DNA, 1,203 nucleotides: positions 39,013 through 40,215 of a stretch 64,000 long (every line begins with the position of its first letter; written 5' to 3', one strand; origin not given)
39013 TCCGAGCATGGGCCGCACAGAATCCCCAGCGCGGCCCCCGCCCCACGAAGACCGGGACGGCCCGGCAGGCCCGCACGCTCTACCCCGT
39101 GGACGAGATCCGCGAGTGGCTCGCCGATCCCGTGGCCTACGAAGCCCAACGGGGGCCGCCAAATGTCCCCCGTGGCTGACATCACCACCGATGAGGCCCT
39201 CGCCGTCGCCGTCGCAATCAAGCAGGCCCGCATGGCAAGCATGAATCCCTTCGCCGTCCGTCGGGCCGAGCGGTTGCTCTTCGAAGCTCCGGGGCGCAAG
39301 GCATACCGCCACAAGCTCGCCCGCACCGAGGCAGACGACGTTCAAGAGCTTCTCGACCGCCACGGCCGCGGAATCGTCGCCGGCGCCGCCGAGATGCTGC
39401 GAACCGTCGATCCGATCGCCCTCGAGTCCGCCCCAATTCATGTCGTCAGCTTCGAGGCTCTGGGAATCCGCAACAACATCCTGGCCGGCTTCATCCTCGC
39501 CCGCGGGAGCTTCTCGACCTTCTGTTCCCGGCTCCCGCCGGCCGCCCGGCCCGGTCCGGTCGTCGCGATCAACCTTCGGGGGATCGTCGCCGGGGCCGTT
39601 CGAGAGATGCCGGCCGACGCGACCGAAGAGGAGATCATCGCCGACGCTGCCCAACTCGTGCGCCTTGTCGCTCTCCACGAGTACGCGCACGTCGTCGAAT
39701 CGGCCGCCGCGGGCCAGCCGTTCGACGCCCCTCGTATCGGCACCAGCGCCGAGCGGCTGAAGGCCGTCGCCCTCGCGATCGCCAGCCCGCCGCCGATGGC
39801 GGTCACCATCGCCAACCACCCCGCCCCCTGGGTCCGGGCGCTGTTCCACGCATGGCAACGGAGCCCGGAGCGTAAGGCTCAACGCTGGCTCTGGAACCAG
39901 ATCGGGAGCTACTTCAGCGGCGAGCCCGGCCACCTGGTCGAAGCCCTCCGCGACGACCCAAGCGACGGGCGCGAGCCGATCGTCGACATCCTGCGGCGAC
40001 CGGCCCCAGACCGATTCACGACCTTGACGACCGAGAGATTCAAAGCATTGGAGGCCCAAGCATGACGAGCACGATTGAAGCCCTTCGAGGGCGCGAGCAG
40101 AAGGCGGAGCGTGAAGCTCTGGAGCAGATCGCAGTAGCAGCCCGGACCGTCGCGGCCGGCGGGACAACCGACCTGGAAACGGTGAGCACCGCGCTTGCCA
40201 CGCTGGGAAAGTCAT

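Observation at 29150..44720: Tandem array of three differently decayed copies of a phage/satellite-like element beside a tRNA-Ser-like gene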

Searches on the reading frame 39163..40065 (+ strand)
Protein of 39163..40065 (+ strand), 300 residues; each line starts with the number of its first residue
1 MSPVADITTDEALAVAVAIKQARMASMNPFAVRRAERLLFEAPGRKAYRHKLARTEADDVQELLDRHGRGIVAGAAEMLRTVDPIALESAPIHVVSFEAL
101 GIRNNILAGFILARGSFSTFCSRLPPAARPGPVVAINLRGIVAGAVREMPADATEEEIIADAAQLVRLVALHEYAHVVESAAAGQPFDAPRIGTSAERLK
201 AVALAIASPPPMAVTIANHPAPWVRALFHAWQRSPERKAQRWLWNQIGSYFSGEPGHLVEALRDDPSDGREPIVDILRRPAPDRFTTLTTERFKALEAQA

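Call 9: search_protein_families(library=pfam, max_evalue=0.01, proteins=[window:39163-40065:+])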
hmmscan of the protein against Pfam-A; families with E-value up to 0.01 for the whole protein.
window:39163-40065:+ (300 aa): 0 families

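Call 26: search_protein_families(library=phrogs, max_evalue=0.01, proteins=[window:39163-40065:+])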
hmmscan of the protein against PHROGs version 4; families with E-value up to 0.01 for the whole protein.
window:39163-40065:+ (300 aa): 0 families

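Call 27: search_protein_families(library=ncbifam, max_evalue=0.01, proteins=[window:39163-40065:+])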
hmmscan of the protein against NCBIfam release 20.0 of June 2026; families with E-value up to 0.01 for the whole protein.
window:39163-40065:+ (300 aa): 0 families

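Call 30: find_homologous_proteins(query=window:39163-40065:+)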
Query window:39163-40065:+ (300 aa): 17 proteins with E <= 0.001 among 8000 candidates.
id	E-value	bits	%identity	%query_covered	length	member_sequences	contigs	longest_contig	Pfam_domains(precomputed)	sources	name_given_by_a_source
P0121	1.1e-173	595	91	100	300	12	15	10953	-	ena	-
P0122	2.9e-168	577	89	100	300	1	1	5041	-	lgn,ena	-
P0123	9.7e-157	539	87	95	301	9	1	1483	-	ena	-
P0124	4.2e-154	530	90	90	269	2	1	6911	-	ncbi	ncbi:MAG: hypothetical protein RLZZ326_3655, partial [Planctomycetota bacterium]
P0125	5.0e-63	231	43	100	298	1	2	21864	-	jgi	-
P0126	1.2e-61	227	45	98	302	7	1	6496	-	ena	-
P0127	3.6e-60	222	42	98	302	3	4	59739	-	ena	-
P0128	4.8e-59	218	40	100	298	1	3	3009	-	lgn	-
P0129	6.1e-57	212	41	95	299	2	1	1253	-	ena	-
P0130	3.0e-56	209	41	95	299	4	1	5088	-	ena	-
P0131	3.5e-56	209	41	95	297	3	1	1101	-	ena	-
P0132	2.6e-55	206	41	95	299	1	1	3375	-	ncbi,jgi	jgi:hypothetical protein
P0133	8.4e-54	201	72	49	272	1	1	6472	-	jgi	jgi:hypothetical protein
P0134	3.7e-53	199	39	96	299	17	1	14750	-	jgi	jgi:hypothetical protein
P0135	1.0e-52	198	39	96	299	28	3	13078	-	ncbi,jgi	jgi:hypothetical protein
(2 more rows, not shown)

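Call 31: find_encoding_contigs(protein=P0127, flank=10000, max_places=3)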
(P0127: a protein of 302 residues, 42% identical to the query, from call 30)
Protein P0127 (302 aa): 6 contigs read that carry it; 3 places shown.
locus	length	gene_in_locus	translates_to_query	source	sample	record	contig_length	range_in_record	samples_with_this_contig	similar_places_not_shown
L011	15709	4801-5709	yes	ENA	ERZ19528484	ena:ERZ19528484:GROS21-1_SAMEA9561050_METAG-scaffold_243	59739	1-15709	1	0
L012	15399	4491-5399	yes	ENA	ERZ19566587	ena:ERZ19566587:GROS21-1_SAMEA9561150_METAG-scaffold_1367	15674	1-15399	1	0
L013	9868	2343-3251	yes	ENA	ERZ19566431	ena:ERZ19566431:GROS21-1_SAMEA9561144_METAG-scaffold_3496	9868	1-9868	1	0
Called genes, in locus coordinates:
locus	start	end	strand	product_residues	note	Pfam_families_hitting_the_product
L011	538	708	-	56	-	-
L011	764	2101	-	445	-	PF02661:Fic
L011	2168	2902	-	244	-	-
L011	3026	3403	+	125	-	PF20454:GpA_nuclease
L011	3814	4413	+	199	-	PF27847:VPEID-CTERM (weak)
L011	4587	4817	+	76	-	-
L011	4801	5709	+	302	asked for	-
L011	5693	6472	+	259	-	-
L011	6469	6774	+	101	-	-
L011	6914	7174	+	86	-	-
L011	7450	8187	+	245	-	-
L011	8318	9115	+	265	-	-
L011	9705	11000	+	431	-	-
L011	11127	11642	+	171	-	PF00565:SNase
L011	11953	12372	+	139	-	PF00076:RRM_1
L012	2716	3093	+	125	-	PF20454:GpA_nuclease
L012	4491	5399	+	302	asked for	-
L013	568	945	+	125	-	PF20454:GpA_nuclease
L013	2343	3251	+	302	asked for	-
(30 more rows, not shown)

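Call 32: find_encoding_contigs(protein=P0125, flank=10000, max_places=2)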
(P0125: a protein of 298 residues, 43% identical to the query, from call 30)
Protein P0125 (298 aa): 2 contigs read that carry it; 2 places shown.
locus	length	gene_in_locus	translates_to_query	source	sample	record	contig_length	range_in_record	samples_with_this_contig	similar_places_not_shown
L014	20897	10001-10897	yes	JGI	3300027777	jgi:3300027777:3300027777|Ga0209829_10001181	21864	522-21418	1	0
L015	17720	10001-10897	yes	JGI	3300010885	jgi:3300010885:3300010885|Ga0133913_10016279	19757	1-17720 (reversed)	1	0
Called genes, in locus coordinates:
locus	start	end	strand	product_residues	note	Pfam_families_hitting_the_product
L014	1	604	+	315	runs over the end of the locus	-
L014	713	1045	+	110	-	PF07618:DUF1580 (weak)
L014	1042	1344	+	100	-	-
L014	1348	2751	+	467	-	PF03796:DnaB_C, PF13481:AAA_25 (weak)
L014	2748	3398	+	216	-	-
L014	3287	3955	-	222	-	-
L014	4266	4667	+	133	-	-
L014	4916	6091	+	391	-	-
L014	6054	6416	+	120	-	-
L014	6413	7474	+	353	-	PF05057:DUF676 (weak)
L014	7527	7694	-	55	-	-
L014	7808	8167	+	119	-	PF20454:GpA_nuclease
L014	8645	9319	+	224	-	-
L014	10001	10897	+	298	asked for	-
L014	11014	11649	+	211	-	-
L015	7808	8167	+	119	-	PF20454:GpA_nuclease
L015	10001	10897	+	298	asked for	-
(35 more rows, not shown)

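Call 35: find_related_loci(query=A1, collection=genome_contigs, flank=10000)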
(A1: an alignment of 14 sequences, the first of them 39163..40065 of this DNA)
Query A1 (300 aa) in genome_contigs; peptide patterns used: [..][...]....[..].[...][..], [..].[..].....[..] (x = any residue, [..] = any of these).
123 stretches matched a pattern; 2 encode a relative of the query (tblastn E <= 1e-3); 2 distinct loci.
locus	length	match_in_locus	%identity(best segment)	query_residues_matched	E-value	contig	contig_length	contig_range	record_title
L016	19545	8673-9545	39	1-293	2e-65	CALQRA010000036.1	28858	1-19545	MAG: Candidatus Kuenenia stuttgartiensis isolate HRSG-H1-bin-26 genome assembly, contig: HRSG-H1-C838, whole genome shot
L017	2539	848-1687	40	1-282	2e-55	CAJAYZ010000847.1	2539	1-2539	MAG: uncultured Planctomycetaceae bacterium isolate Loc080925-6m_bin-0950 genome assembly, contig: bin-0950:847/963, who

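Call 36: find_related_loci(query=A1, collection=viral_contigs, flank=10000)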
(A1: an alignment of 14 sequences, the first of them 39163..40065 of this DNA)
Query A1 (300 aa) in viral_contigs; peptide patterns used: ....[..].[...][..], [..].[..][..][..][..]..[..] (x = any residue, [..] = any of these).
98 stretches matched a pattern; 1 encode a relative of the query (tblastn E <= 1e-3); 1 distinct loci.
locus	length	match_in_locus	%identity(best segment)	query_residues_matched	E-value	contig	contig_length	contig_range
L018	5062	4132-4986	39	1-287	2e-60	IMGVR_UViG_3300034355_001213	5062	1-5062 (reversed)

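Call 39: find_related_loci(query=L018:1122-3326:+, collection=viral_contigs, flank=10000)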
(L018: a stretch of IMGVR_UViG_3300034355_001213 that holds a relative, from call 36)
Query L018:1122-3326:+ (734 aa) in viral_contigs; peptide patterns used: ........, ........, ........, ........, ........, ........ (x = any residue, [..] = any of these).
26 stretches matched a pattern; 26 encode a relative of the query (tblastn E <= 1e-3); 26 distinct loci.
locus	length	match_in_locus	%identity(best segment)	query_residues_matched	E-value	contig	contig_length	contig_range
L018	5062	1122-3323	100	1-734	0e+0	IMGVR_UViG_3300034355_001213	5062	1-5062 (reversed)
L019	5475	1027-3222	96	1-732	0e+0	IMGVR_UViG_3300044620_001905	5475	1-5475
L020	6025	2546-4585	49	46-717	0e+0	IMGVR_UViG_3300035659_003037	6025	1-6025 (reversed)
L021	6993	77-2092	49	49-713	0e+0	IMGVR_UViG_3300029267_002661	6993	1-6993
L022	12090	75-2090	49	49-713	0e+0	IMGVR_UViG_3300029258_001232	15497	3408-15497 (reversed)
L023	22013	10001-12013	49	52-703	0e+0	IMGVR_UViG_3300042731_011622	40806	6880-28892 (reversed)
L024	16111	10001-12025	48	52-717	0e+0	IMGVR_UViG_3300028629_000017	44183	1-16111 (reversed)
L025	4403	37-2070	48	49-717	0e+0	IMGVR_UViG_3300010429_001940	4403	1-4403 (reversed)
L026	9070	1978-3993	47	52-715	0e+0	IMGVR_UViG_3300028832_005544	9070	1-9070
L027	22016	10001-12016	46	52-715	0e+0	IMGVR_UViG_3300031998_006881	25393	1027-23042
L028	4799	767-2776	45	52-713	0e+0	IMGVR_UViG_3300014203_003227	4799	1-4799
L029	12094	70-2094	49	49-715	0e+0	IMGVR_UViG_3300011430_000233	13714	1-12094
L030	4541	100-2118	47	67-725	0e+0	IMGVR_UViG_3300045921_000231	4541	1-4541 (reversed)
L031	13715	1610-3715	44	42-719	0e+0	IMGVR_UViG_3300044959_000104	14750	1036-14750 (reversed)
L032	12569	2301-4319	42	62-728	1e-178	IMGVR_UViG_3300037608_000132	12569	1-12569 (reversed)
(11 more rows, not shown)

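Call 40: search_protein_families(library=pfam, max_evalue=0.01, proteins=[L018:1122-3326:+, L018:267-935:+, L018:928-1227:+])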
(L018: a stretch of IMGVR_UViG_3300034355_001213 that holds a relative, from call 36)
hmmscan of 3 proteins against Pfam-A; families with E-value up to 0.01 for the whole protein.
L018:1122-3326:+ (734 aa): 1 family
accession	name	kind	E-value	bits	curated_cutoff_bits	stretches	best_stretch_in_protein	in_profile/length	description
PF20454.4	GpA_nuclease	-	1.8e-28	100.1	22.5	1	434-700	55-290/294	Terminase large subunit gpA, endonuclease domain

L018:267-935:+ (222 aa): 0 families

L018:928-1227:+ (99 aa): 0 families

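Call 59: predict_structure(alignment_id=A1)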
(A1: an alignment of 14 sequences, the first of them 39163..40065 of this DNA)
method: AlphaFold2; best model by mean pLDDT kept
length: 300 residues; sequences in the alignment: 14
mean_pLDDT: 73.6   pTM: 0.76
mean pLDDT of the five models: 73.6, 71.5, 67.1, 63.5, 62.0
residues with pLDDT >= 90: 36; 70-90: 153; 50-70: 78; < 50: 33
segments of 3 or more residues with pLDDT < 50: 1-5, 188-195, 200-202, 204-214
pLDDT, mean of each block of 10 residues (from residue 1): 51 63 71 80 71 83 94 92 84 83 68 61 70 85 88 87 91 87 63 45 45 55 86 79 66 68 78 88 76 51
secondary structure, 60 per line:
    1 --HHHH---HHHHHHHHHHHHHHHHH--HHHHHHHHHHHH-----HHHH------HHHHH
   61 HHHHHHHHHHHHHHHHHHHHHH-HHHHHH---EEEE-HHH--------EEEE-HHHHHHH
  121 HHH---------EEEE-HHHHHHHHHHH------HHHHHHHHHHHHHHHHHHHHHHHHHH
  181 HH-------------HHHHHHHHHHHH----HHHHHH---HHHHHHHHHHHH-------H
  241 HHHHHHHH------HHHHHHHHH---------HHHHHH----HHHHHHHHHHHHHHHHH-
elements in order: H3-6 H10-26 H29-40 H46-49 H56-82 H84-89 E93-96 E109-112 H114-123 E133-136 H138-148 H155-182 H196-207 H212-217 H221-232 H240-248 H255-263 H273-278 H283-299

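Call 61: fold_search(model_id=the predicted structure, library=pdb)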
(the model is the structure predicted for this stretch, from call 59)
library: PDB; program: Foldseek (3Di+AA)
matches with E <= 10: 81; with E <= 0.001: 0
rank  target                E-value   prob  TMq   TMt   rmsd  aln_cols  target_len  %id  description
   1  1sf8_H                1.1e+00  0.14  0.14  0.28  12.4       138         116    8  Crystal structure of the carboxy-terminal domain of htpG, the E. coli Hsp90 (released 2004-06-15)
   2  8oxu_B                1.3e+00  0.20  0.20  0.24  11.3       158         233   11  Crystal Structure of the Hsp90-LA1011 Complex (released 2023-07-12)
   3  7mhc                  1.8e+00  0.05  0.13  0.18  16.6       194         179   11  Structure of human STING in complex with MK-1454 (released 2022-04-06)
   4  6mx3_A                2.2e+00  0.05  0.13  0.19  15.4       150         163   11  Crystal structure of human STING (G230A, H232R, R293Q) in complex with Compound 1 (released 2018-12-19)
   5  3wjn_B                2.7e+00  0.03  0.14  0.14  19.6       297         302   12  Crystal structure of Octaprenyl Pyrophosphate synthase from Escherichia coli with farnesyl S-thiol-pyrophosphate (FSPP (released 2014-06-18)
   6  4p40                  2.8e+00  0.06  0.20  0.20  15.1       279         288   14  Chlamydia pneumoniae CopN (released 2014-07-30)
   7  6ul0                  2.9e+00  0.05  0.13  0.18  14.5       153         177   12  STING C-terminal Domain Complexed with Non-cyclic Dinucleotide Compound 4 (released 2020-08-19)
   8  1sf8_A                3.1e+00  0.08  0.12  0.26  11.1       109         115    8  Crystal structure of the carboxy-terminal domain of htpG, the E. coli Hsp90 (released 2004-06-15)
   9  4kby_B                3.1e+00  0.06  0.16  0.23  15.5       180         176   12  mSTING/c-di-GMP (released 2013-05-29)
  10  7p5m_A                3.2e+00  0.01  0.09  0.07  33.8       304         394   12  Cryo-EM structure of human TTYH2 in lipid nanodiscs (released 2021-08-11)
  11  4kby_A                3.4e+00  0.06  0.16  0.23  15.1       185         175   12  mSTING/c-di-GMP (released 2013-05-29)
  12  7y75_A                3.4e+00  0.04  0.17  0.08  20.8       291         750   11  SIT1-ACE2-BA.2 RBD (released 2022-11-30)
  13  3wjo_B                3.4e+00  0.03  0.15  0.14  19.9       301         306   12  Crystal structure of Octaprenyl Pyrophosphate synthase from Escherichia coli with isopentenyl pyrophosphate (IPP) (released 2014-06-18)
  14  7kw1                  3.5e+00  0.04  0.14  0.19  14.1       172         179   12  Structure of hSTING in complex with novel carbocyclic pyrimidine CDN-3 (released 2021-06-02)
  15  9wh9_A                3.7e+00  0.05  0.16  0.22  15.2       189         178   12  Crystal Structure of Bovine STING bound to diABZI3 (released 2026-03-04)
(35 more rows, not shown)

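Call 73: search_protein_families(library=phrogs, max_evalue=0.001, proteins=[L018:267-935:+, L018:928-1227:+])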
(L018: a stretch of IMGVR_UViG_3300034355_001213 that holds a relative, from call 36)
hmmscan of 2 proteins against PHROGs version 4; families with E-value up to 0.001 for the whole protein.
L018:267-935:+ (222 aa): 1 family
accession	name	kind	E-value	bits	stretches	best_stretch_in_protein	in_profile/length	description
phrog_16945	-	DNA, RNA and nucleotide metabolism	1.3e-38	133.8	1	27-201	40-212/252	endonuclease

L018:928-1227:+ (99 aa): 0 families

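Call 74: search_solved_structures(query=A1, max_evalue=1)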
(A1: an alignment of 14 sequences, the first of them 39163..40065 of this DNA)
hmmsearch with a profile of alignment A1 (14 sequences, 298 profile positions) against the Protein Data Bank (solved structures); distinct sequences matched with E-value up to 1: 2.
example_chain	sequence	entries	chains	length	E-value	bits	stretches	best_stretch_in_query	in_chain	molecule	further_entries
8c4x_A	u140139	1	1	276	0.29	13.5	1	106-201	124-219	Protease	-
10uv_A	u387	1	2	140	0.63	12.4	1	114-144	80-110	Cohesin domain number 2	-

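Call 77: search_protein_families(library=padloc, max_evalue=0.01, proteins=[window:39163-40065:+])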
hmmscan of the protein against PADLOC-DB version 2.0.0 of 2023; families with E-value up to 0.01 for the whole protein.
window:39163-40065:+ (300 aa): 0 families

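Call 89: search_protein_representatives(alignment_id=A1)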
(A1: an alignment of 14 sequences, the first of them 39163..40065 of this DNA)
Query: 14 sequences, 298 profile positions. Proteins with E-value up to 0.001 (for the whole library): 68; up to 1e-10: 45; up to 1e-30: 12. The best 68 are listed.
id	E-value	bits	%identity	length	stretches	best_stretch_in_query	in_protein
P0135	7.8e-154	527.6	-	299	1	1-298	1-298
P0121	2.2e-136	470.3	-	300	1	1-297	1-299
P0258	3.1e-102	358.2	-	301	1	1-293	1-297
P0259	2.0e-52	194.6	-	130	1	171-298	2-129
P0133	1.6e-42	162.2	-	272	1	78-208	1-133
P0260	6.4e-40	153.6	-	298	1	2-294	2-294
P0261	1.6e-38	149.1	-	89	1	1-89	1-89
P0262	4.5e-35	137.7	-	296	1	5-293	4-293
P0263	2.0e-32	129.0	-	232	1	71-288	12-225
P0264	1.4e-31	126.2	-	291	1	10-287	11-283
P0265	1.7e-31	125.9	-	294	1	9-289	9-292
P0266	2.8e-31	125.2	-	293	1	7-284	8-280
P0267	5.6e-30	121.0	-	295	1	10-288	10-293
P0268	1.6e-28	116.2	-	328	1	45-289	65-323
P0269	4.4e-28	114.8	-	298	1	9-290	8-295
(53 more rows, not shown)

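Call 105: search_dna_similar(query=L018:1122-3326:+, collection=phages, mode=protein, max_rows=10)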
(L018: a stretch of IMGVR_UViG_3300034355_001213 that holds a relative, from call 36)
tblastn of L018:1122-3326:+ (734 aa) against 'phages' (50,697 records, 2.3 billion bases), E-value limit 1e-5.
Records with a match: 240; places in all: 241; records where one place covers at least 80% of the query: 0.
Best place of each record, by identity: <60% 240.
By first word of the organism name: Ralstonia 95; Pseudomonas 71; Paenibacillus 13; Streptomyces 12; Bacteriophage 6; Rhizobium 6; Leptospira 5; Burkholderia 4; Bacillus 4; Rhodobacter 3; and 12 more.
By host as written in the record: Ralstonia solanacearum 67; Pseudomonas aeruginosa 29; - 20; Pseudomonas aeruginosa PA14 17; Paenibacillus larvae 11; Ralstonia solanacearum Race 3, Biovar 1 6; Streptomyces viridochromogenes DSM40736 5; Rhizobium radiobacter P007 4; and 61 more.
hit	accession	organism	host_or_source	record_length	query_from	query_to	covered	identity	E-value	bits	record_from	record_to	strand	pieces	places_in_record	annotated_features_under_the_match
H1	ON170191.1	Ralstonia phage YO108_2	Ralstonia solanacearum T328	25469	57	425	50%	29.4%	5e-19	99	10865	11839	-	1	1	record has no annotation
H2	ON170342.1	Ralstonia phage YO374_1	Ralstonia solanacearum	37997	57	425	50%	29.1%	1e-19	100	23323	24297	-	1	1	record has no annotation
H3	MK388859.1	Klebsiella phage ST405-OXA48phi1.1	Klebsiella pneumoniae ST405-OXA48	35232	57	426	50%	26.3%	7e-21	104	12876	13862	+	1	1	putative large terminase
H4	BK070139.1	Bacteriophage sp.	Helicobacter pullorum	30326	92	464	51%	26.1%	3e-18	96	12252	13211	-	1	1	Phage protein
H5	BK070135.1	Bacteriophage sp.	Helicobacter pullorum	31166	92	464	51%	25.8%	2e-18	97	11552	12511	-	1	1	Phage protein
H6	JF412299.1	EBPR siphovirus 4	-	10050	92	426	46%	28.7%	8e-17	91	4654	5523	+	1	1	gp13: hypothetical protein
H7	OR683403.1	Pseudomonas phage Gregale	Pseudomonas aeruginosa F002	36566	92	427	46%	28.3%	1e-19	100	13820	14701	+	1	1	terminase large subunit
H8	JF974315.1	Rhizobium phage RR1-B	Rhizobium radiobacter P007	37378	92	426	46%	28.3%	5e-19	99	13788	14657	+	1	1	hypothetical protein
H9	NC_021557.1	Rhizobium phage RR1-B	Rhizobium radiobacter P007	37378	92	426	46%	28.3%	5e-19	99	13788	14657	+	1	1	terminase large subunit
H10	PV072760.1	Burkholderia phage vB_PR2c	Burkholderia sp.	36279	92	425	46%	28.4%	3e-19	99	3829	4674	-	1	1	terminase large subunit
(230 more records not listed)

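Call 106: search_dna_similar(query=window:39163-40065:+, collection=phages, mode=protein, max_rows=10, max_evalue=0.01)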
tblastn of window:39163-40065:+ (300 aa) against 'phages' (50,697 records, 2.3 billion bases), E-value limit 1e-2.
No match.
